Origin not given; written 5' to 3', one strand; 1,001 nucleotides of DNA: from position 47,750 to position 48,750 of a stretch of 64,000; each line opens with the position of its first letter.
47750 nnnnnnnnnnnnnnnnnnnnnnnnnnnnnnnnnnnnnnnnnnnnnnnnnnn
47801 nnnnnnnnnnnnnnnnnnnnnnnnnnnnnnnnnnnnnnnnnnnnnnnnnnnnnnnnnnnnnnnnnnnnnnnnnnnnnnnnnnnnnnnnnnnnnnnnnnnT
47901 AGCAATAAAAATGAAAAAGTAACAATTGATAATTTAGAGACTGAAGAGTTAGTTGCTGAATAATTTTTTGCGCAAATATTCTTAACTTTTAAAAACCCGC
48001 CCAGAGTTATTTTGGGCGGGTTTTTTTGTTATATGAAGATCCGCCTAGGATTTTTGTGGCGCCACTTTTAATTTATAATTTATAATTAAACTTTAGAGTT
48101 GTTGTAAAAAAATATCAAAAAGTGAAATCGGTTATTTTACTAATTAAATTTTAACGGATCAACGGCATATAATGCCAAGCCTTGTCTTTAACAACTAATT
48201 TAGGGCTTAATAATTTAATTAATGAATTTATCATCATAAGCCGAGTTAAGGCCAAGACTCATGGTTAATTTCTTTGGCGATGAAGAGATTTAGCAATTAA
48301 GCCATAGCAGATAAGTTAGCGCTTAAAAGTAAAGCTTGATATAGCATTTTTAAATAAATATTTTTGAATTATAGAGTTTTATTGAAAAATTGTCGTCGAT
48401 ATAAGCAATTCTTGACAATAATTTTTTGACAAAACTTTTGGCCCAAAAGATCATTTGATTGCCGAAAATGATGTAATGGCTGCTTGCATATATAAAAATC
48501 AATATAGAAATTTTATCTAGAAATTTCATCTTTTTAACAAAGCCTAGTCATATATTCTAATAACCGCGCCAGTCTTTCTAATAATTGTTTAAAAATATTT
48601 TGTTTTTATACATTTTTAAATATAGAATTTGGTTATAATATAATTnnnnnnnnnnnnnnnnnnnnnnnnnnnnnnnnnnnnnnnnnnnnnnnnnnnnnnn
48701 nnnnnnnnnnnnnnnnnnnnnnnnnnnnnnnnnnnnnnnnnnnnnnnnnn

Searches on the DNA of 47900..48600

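Call 8: search_rna_families(source=window, start=47900, end=48600, threshold=evalue, max_evalue=10, show_alignments=2)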
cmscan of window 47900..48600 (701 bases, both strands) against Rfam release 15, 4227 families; matches with E-value up to 10: 52.
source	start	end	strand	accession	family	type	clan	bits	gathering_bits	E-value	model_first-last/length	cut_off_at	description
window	47987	48090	-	RF01470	rli38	Gene; sRNA;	-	29.3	49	0.059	1-150/150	no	Listeria sRNA rli38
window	47962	48032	+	RF02064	STnc370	Gene; sRNA;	-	29.1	54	0.093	1-71/71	no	Enterobacterial sRNA STnc370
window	47984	48052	-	RF02064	STnc370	Gene; sRNA;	-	28.8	54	0.11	1-71/71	no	Enterobacterial sRNA STnc370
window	47989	48080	-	RF02452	ncr1575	Gene; sRNA;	-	27.5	60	0.077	1-212/212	no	Bacillus sRNA ncr1575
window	47989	48051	-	RF02450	ncr1175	Gene; sRNA;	-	26.3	60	0.018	1-110/110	no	Bacillus sRNA ncr1175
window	47941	48028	+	RF01470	rli38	Gene; sRNA;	-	26.1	49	0.24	1-150/150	no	Listeria sRNA rli38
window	47945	48023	+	RF04181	rteR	Gene; sRNA;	-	25.6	72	0.13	1-84/84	no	rteR sRNA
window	47986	48038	-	RF01359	CRISPR-DR46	Gene; CRISPR;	-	25.4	50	0.14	1-38/38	no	CRISPR RNA direct repeat element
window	47940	48031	+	RF04312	trpB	Cis-reg;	-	24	59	0.64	1-107/107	no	trpB ncRNA motif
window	47918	48030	+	RF01772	rnk_pseudo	Cis-reg; leader;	-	23.8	55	0.11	1-108/108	no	Pseudomonas rnk leader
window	48164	48242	-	RF00353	snoR31_Z110_Z27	Gene; snRNA; snoRNA; CD-box;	-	23.2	45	1.2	1-97/97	no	Small nucleolar RNA snoR31/Z110/Z27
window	47987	48038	+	RF01334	CRISPR-DR21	Gene; CRISPR;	-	22.5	48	0.24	1-37/37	no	CRISPR RNA direct repeat element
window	47962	48027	+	RF04315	manA-II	Cis-reg;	-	22.3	100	0.23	1-147/147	no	manA_II ncRNA motif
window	47990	48089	-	RF00506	Thr_leader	Cis-reg; leader;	-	21.5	55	0.15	1-118/118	no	Threonine operon leader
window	47949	48030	+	RF00506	Thr_leader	Cis-reg; leader;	-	21.2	55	0.18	1-118/118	no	Threonine operon leader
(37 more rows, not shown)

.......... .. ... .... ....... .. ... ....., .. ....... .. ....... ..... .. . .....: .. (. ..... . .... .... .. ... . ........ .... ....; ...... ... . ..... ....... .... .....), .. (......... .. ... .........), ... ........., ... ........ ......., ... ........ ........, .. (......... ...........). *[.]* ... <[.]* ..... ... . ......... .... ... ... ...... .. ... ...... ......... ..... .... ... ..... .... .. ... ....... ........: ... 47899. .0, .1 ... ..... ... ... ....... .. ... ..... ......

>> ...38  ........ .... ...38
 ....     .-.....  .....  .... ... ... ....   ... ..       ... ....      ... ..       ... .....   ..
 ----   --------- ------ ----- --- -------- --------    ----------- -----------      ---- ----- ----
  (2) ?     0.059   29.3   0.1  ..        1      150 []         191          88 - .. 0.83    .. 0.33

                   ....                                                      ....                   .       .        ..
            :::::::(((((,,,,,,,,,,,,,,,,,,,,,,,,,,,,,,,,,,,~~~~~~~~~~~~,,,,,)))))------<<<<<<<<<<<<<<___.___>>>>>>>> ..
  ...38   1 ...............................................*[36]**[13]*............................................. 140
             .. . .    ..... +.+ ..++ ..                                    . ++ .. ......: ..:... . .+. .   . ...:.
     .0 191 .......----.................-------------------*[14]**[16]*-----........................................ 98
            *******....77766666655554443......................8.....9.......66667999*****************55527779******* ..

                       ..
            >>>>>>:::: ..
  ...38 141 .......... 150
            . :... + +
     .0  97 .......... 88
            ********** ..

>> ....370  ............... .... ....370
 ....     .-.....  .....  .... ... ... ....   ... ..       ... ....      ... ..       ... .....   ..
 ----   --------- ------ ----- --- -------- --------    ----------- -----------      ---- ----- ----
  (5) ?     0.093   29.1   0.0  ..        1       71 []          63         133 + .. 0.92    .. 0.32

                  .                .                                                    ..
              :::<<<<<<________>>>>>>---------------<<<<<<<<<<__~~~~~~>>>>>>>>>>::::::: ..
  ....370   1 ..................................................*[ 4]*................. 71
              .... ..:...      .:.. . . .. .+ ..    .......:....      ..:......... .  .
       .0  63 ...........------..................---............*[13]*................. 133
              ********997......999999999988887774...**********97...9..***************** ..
